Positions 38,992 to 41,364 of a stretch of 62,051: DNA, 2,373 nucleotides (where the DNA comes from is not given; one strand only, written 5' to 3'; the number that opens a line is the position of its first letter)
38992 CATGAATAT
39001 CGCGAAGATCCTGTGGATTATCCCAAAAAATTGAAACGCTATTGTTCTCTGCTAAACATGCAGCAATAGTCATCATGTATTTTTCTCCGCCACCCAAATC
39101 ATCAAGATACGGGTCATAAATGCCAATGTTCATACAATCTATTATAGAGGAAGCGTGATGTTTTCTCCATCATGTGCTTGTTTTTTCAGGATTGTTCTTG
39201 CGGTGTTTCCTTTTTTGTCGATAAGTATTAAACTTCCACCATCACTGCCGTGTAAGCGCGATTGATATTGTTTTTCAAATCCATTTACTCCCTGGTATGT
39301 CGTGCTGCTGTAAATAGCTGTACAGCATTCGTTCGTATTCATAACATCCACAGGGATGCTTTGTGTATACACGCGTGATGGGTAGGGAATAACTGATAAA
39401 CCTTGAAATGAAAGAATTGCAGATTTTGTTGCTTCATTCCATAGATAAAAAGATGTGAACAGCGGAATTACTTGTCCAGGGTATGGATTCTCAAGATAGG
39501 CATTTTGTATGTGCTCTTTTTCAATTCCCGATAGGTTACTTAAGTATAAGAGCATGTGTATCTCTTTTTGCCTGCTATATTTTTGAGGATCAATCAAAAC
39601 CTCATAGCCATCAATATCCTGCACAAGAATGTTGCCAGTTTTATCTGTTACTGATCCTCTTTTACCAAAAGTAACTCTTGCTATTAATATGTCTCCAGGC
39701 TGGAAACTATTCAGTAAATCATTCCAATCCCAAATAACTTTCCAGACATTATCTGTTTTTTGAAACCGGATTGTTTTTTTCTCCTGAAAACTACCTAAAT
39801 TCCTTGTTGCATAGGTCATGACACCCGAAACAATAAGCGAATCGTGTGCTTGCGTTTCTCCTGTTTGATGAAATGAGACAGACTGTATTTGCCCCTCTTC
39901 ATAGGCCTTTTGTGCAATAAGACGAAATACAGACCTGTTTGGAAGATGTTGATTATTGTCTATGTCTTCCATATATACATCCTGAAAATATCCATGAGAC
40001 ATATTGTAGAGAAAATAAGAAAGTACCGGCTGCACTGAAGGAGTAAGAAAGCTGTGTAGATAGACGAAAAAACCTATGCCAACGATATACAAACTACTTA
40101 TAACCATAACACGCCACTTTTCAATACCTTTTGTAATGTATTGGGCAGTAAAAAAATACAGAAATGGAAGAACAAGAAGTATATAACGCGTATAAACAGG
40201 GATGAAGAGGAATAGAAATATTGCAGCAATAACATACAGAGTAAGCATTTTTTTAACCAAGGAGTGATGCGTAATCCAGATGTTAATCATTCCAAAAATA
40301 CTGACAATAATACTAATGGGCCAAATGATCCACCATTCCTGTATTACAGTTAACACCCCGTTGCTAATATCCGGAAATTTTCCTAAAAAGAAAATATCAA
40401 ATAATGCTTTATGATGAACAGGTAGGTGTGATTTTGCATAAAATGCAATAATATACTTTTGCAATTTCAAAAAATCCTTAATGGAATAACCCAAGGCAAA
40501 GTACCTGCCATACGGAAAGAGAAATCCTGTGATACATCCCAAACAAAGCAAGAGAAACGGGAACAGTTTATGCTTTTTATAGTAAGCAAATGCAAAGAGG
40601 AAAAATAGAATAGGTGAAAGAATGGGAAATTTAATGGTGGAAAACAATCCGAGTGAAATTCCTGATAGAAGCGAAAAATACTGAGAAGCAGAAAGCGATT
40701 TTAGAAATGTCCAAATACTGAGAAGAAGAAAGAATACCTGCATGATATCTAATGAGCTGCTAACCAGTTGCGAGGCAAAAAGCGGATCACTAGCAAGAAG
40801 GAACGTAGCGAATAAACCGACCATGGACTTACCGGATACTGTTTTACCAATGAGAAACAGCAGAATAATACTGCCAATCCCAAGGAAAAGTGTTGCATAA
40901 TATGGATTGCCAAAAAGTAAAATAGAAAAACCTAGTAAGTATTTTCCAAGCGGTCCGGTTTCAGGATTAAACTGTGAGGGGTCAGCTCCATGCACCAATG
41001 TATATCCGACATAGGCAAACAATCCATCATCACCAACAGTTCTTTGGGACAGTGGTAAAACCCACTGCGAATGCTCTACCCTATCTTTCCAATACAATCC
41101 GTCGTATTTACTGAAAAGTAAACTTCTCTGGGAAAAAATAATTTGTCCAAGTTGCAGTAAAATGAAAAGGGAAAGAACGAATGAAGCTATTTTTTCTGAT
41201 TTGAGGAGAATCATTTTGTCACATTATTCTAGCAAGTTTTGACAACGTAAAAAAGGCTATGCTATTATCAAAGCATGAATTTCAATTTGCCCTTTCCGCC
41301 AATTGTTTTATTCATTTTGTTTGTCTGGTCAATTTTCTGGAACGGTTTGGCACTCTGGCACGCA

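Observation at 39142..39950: GT-C membrane glycosyltransferase fused to a PBP-like pedestal region that lacks a transpeptidase domain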

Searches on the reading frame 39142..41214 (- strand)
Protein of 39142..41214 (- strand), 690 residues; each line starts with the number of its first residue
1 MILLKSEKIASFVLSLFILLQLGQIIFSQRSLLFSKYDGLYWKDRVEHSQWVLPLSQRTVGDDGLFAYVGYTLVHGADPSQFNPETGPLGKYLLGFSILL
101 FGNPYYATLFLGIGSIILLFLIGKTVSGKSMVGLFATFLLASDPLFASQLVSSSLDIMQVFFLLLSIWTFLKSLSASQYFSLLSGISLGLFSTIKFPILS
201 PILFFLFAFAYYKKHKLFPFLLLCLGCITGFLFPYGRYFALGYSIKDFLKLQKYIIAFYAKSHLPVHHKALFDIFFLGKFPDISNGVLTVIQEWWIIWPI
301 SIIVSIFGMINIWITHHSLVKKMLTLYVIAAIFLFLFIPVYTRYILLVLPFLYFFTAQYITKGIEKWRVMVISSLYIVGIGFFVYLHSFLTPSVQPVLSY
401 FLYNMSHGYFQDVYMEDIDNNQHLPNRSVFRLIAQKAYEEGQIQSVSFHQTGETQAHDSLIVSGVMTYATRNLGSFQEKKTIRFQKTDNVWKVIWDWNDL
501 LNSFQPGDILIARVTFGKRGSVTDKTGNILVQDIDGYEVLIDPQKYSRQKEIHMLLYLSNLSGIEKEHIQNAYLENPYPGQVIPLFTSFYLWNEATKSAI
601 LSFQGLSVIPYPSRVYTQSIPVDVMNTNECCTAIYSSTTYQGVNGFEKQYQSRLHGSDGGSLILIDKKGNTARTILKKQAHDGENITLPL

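Call 3: search_protein_families(library=pfam, proteins=[window:39142-41214:-], max_evalue=1)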
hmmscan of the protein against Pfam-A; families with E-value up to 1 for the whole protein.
window:39142-41214:- (690 aa): 2 families
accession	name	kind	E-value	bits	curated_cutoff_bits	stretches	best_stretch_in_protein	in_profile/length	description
PF03717.20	PBP_dimer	-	2.2e-13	51.4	24.4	1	517-674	4-178/180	Penicillin-binding Protein dimerisation domain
PF02366.24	PMT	-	0.00011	22.3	22.7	1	109-211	90-198/245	Dolichyl-phosphate-mannose-protein mannosyltransferase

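Call 4: search_solved_structures(query=window:39142-41214:-, max_evalue=10, show_alignments=3)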
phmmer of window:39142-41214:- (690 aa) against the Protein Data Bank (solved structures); distinct sequences matched with E-value up to 10: 15.
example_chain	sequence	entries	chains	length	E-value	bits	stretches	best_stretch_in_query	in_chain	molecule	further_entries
4cpk_A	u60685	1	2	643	3.8e-08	35.5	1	471-688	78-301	Penicillin binding protein 2 prime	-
4bl2_A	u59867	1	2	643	5.8e-08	34.9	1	471-688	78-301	PENICILLIN BINDING PROTEIN 2 PRIME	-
9i9s_A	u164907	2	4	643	1.2e-07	33.9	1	471-688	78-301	MecA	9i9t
1mwr_A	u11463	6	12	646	1.2e-07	33.9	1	471-688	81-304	penicillin-binding protein 2a | PBP2a | Beta-lactam-inducible penicillin-binding protein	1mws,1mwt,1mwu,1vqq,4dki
4bl3_A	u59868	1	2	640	1.3e-07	33.8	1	471-688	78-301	PENICILLIN BINDING PROTEIN 2 PRIME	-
3zfz_A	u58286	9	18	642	2e-07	33.2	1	471-688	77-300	PENICILLIN BINDING PROTEIN 2 PRIME | Penicillin-binding protein 2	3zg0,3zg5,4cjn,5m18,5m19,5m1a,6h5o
6bsq_A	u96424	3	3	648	6.5e-06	28.2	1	486-688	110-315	PBP4 protein | pencillin binding protein 4 (PBP4) | penicillin-binding protein 4 (PBP4)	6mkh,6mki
6bsr_A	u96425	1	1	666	6.9e-06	28.1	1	486-688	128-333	PBP4 protein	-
7bn9_A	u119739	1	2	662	9.3e-05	24.4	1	473-688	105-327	Penicillin-binding protein 3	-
3ue3_A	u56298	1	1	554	0.0013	20.6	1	637-689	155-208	Septum formation, penicillin binding protein 3, peptidoglycan synthetase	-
2kpt_A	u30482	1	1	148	0.049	15.4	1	519-573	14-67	Putative secreted protein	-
5u47_A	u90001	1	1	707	0.049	15.4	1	640-687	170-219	Penicillin binding protein 2X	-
7rcw_A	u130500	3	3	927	0.32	12.7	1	636-689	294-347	Penicillin-binding protein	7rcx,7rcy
7ung_O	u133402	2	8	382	1.3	10.7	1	539-589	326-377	RIB43A-like with coiled-coils protein 2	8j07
7kis_A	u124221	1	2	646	1.6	10.4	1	633-688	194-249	Peptidoglycan D,D-transpeptidase MrdA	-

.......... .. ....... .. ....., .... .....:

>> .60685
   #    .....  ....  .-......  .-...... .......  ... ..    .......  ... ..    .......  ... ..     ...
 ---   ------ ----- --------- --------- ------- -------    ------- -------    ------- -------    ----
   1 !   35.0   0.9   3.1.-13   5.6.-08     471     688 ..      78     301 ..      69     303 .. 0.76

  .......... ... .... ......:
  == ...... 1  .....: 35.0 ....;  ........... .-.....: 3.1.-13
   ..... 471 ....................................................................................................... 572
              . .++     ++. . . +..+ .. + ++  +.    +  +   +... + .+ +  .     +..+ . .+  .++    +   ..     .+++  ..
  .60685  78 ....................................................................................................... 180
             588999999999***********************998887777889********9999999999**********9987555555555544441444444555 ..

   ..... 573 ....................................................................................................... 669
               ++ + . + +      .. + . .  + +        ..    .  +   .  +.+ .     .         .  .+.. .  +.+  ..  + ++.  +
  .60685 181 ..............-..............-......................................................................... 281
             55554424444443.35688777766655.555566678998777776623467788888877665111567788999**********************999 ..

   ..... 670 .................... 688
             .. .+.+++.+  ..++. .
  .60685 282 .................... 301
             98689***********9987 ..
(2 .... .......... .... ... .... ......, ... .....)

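Call 8: find_homologous_proteins(query=window:39142-41214:-, max_evalue=0.001)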
Query window:39142-41214:- (690 aa): 97 proteins with E <= 0.001 among 8000 candidates.
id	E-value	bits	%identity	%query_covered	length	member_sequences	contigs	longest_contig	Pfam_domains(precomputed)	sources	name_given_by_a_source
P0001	0.0e+0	1553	100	100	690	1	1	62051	PF03717.21,PF13231.13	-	-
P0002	5.5e-168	579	43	98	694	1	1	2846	PF03717.21,PF05223.18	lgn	-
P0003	4.1e-166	573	42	100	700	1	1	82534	PF03717.21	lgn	-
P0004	2.1e-163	564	43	97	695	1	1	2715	PF03717.21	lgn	-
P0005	2.1e-162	560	41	100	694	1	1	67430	PF03717.21,PF13231.13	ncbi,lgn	-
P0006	3.2e-162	560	43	99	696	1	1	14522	PF03717.21,PF02366.25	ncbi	-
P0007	1.3e-161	558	41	100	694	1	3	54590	PF03717.21,PF13231.13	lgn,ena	-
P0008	6.8e-161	555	43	99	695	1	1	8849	PF03717.21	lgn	-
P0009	2.0e-160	554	41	98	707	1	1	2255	PF03717.21,PF05223.18,PF02366.25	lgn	-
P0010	2.1e-160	554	40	98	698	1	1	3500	PF03717.21,PF05223.18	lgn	-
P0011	5.4e-160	552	41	96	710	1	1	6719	PF03717.21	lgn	-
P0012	2.5e-159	550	41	97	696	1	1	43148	PF03717.21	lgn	-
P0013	4.8e-159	549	40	96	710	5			PF03717.21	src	-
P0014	1.2e-158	548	42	99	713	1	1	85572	PF03717.21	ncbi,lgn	-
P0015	1.6e-158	548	40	100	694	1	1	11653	PF03717.21,PF13231.13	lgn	-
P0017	9.7e-157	542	42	98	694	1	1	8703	PF03717.21,PF05223.18,PF02366.25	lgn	-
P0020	2.0e-155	537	39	100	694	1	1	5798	PF03717.21,PF13231.13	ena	-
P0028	2.2e-153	530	40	94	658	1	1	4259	PF03717.21,PF05223.18,PF02366.25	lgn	-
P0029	6.1e-153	529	40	96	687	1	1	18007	PF03717.21,PF13231.13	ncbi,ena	-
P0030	3.5e-152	527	40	99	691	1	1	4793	PF03717.21,PF13231.13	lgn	-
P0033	1.7e-151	524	40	96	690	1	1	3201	PF03717.21,PF13231.13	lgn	-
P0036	1.0e-150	522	40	99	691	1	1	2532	PF03717.21,PF02366.25,PF13231.13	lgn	-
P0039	7.2e-150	519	38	97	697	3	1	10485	PF03717.21,PF13231.13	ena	-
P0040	1.7e-149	518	41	97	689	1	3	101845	PF03717.21,PF13231.13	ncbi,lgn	-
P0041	2.0e-149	517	38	96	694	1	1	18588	PF13231.13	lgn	-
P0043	5.3e-149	516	39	99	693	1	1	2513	PF03717.21,PF05223.18,PF02366.25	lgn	-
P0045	2.4e-148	514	39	99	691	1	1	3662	PF03717.21,PF13231.13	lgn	-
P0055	6.3e-146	506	40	98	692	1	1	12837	PF03717.21,PF02366.25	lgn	-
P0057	2.0e-145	504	38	98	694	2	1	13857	PF03717.21,PF13231.13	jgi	jgi:hypothetical protein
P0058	2.1e-144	501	39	98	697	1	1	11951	PF03717.21,PF13231.13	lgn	-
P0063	3.3e-141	490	39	96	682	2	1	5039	PF03717.21,PF13231.13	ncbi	-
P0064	5.6e-141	490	37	97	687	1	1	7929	PF03717.21,PF02366.25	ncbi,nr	ncbi:MAG: phospholipid carrier-dependent glycosyltransferase [Candidatus Roizmanbacteria bacterium]|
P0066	7.6e-140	486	35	96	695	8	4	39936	PF03717.21,PF02366.25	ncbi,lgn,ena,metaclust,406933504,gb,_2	metaclust:\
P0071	3.6e-137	477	39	97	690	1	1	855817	PF03717.21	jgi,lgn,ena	-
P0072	1.3e-136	475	38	98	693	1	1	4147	PF03717.21,PF05223.18,PF13231.13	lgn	-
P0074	9.7e-136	472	38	99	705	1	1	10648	PF03717.21,PF02366.25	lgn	-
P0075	1.2e-135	472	38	98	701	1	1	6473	PF03717.21,PF13231.13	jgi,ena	-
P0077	1.7e-133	465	37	98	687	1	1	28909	PF03717.21,PF13231.13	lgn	-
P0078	3.9e-131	457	37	96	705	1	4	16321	PF03717.21,PF02366.25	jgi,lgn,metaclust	metaclust:\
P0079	4.3e-129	450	37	96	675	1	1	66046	PF03717.21,PF13231.13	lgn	-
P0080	4.2e-125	437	38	98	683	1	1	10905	PF03717.21,PF13231.13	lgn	-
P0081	1.9e-124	435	37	96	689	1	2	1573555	PF03717.21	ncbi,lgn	-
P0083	3.5e-114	401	33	97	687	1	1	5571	PF03717.21,PF05223.18,PF13231.13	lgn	-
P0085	1.0e-105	373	36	81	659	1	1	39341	PF05223.18,PF13231.13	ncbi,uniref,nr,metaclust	ncbi:hypothetical protein A2Y99_01500 [Candidatus Gottesmanbacteria bacterium RBG_13_37_7]|uniref:Gl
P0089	2.1e-83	299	30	99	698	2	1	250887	PF03717.21,PF05223.18,PF02366.25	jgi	-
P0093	1.2e-31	128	29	52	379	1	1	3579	PF02366.25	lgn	-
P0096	2.1e-19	88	30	46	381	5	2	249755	PF13231.13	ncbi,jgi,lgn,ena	-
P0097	1.4e-17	82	31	44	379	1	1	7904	PF13231.13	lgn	-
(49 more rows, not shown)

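Call 16: find_encoding_contigs(protein=P0071, flank=10000, max_places=2)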
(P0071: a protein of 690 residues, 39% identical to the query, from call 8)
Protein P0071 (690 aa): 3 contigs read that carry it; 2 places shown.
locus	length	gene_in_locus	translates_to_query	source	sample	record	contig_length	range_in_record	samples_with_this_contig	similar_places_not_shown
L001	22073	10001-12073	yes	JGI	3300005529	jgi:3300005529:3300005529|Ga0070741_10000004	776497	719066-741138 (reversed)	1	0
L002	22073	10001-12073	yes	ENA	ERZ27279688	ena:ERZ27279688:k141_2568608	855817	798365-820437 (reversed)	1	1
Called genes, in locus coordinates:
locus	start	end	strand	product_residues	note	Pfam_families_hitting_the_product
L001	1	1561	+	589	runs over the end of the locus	PF01807:Zn_ribbon_DnaG, PF08275:DNAG_N, PF01751:Toprim, PF13155:Toprim_2, PF13362:Toprim_3 (weak), PF13662:Toprim_4, PF10410:DnaB_bind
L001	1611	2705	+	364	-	PF03979:Sigma70_r1_1, PF00140:Sigma70_r1_2, PF04542:Sigma70_r2, PF04539:Sigma70_r3, PF04545:Sigma70_r4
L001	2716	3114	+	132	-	PF01641:SelR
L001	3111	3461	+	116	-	-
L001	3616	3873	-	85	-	-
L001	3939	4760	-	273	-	PF00550:PP-binding (faint)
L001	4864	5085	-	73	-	-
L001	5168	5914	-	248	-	PF01061:ABC2_membrane, PF12698:ABC2_membrane_3, PF12679:ABC2_membrane_2 (weak)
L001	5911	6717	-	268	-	PF13175:AAA_15 (faint), PF13476:AAA_23 (weak), PF13555:AAA_29 (faint), PF00005:ABC_tran, PF13304:AAA_21 (faint)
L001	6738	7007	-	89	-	-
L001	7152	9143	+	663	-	-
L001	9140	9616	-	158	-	PF03640:Lipoprotein_15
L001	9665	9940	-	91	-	PF02148:zf-UBP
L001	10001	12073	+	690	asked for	PF03717:PBP_dimer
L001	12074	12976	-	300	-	PF00892:EamA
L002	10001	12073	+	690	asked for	PF03717:PBP_dimer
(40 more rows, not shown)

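Call 18: find_encoding_contigs(protein=P0003, flank=8000, max_places=1)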
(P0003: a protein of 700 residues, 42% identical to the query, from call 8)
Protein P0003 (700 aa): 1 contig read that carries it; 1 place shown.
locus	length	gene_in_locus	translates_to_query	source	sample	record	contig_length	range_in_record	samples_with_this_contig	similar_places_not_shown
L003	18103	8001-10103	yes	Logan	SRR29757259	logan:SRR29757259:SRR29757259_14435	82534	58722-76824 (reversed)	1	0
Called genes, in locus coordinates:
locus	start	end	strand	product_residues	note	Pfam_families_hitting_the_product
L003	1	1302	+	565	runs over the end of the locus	PF10131:PTPS_related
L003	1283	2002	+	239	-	PF13641:Glyco_tranf_2_3 (weak), PF00535:Glycos_transf_2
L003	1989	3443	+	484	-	PF01943:Polysacc_synt, PF13440:Polysacc_synt_3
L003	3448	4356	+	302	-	PF00535:Glycos_transf_2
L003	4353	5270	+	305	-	PF00535:Glycos_transf_2, PF13641:Glyco_tranf_2_3, PF13632:Glyco_trans_2_3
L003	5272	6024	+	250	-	PF00535:Glycos_transf_2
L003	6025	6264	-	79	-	PF18893:DUF5652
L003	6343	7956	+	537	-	-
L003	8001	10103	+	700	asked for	PF03717:PBP_dimer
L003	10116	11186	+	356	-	PF13439:Glyco_transf_4 (weak), PF00534:Glycos_transf_1, PF13692:Glyco_trans_1_4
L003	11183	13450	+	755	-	PF09586:YfhO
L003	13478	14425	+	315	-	PF00535:Glycos_transf_2, PF13641:Glyco_tranf_2_3, PF13506:Glyco_transf_21 (weak), PF13632:Glyco_trans_2_3 (faint)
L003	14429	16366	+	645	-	-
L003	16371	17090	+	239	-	PF00535:Glycos_transf_2, PF10111:Glyco_tranf_2_2, PF13641:Glyco_tranf_2_3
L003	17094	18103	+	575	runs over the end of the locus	PF13231:PMT_2 (weak)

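Call 19: find_encoding_contigs(protein=P0040, flank=8000, max_places=1)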
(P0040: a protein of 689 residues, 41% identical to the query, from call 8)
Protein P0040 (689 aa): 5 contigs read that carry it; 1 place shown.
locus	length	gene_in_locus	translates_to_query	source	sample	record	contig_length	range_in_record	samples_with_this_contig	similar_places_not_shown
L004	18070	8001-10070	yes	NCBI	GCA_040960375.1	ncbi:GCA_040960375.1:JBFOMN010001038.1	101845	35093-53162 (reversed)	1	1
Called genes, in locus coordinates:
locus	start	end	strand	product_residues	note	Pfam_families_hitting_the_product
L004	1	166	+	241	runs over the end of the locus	PF00535:Glycos_transf_2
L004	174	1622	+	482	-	PF01943:Polysacc_synt, PF13440:Polysacc_synt_3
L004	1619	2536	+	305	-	PF00535:Glycos_transf_2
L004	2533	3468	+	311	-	PF00535:Glycos_transf_2, PF10111:Glyco_tranf_2_2 (faint), PF13641:Glyco_tranf_2_3, PF13632:Glyco_trans_2_3 (faint)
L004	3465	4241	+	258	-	PF00535:Glycos_transf_2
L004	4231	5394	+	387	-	-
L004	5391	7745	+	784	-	PF09586:YfhO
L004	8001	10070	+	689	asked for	PF13231:PMT_2, PF03717:PBP_dimer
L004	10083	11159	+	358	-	PF00534:Glycos_transf_1, PF13692:Glyco_trans_1_4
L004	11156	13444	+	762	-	PF09586:YfhO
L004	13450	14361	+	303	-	PF00535:Glycos_transf_2, PF10111:Glyco_tranf_2_2 (weak), PF13641:Glyco_tranf_2_3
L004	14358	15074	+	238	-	PF00535:Glycos_transf_2, PF10111:Glyco_tranf_2_2, PF13641:Glyco_tranf_2_3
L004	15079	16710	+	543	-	PF02366:PMT, PF13231:PMT_2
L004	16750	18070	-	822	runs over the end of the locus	PF09586:YfhO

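Call 22: predict_structure(alignment_id=A1)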
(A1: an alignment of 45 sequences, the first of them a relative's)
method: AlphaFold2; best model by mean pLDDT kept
length: 690 residues; sequences in the alignment: 45
mean_pLDDT: 92.0   pTM: 0.89
mean pLDDT of the five models: 92.0, 91.6, 91.5, 90.8, 90.7
residues with pLDDT >= 90: 560; 70-90: 113; 50-70: 17; < 50: 0
segments of 3 or more residues with pLDDT < 50: none
pLDDT, mean of each block of 10 residues (from residue 1): 70 93 94 92 93 90 94 96 91 97 96 98 95 95 94 89 98 93 98 94 98 96 98 97 97 92 87 94 88 92 95 89 96 91 93 95 77 78 90 91 93 78 82 94 93 93 96 95 92 93 95 96 92 95 93 95 92 86 92 94 96 85 75 90 91 95 96 96 91
secondary structure, 60 per line:
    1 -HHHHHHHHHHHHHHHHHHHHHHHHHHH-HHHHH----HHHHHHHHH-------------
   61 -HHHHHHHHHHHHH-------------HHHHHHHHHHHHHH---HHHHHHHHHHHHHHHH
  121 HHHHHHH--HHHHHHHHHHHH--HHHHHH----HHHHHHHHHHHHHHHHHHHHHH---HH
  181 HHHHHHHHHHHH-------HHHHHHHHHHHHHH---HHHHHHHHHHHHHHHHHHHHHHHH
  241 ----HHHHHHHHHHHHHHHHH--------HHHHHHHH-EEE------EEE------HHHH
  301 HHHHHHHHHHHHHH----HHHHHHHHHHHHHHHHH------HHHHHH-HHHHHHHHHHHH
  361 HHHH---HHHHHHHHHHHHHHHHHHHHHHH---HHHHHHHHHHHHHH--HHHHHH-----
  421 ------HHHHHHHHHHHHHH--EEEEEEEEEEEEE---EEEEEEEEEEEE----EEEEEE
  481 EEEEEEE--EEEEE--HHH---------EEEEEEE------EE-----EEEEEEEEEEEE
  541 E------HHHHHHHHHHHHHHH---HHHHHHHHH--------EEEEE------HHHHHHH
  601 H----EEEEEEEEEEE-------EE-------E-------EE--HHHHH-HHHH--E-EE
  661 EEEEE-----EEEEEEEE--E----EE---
elements in order: H2-28 H30-34 H39-47 H62-74 H88-101 H105-127 H130-141 H144-149 H154-175 H179-192 H200-213 H217-240 H245-261 H270-277 E279-281 E288-290 H297-314 H319-335 H342-347 H349-364 H368-390 H394-407 H410-415 H427-440 E443-455 E459-470 E475-487 E490-494 E509-515 E529-541 H548-562 H566-574 E583-587 H594-601 E606-616 H645-649 H651-654 E659-665 E671-678
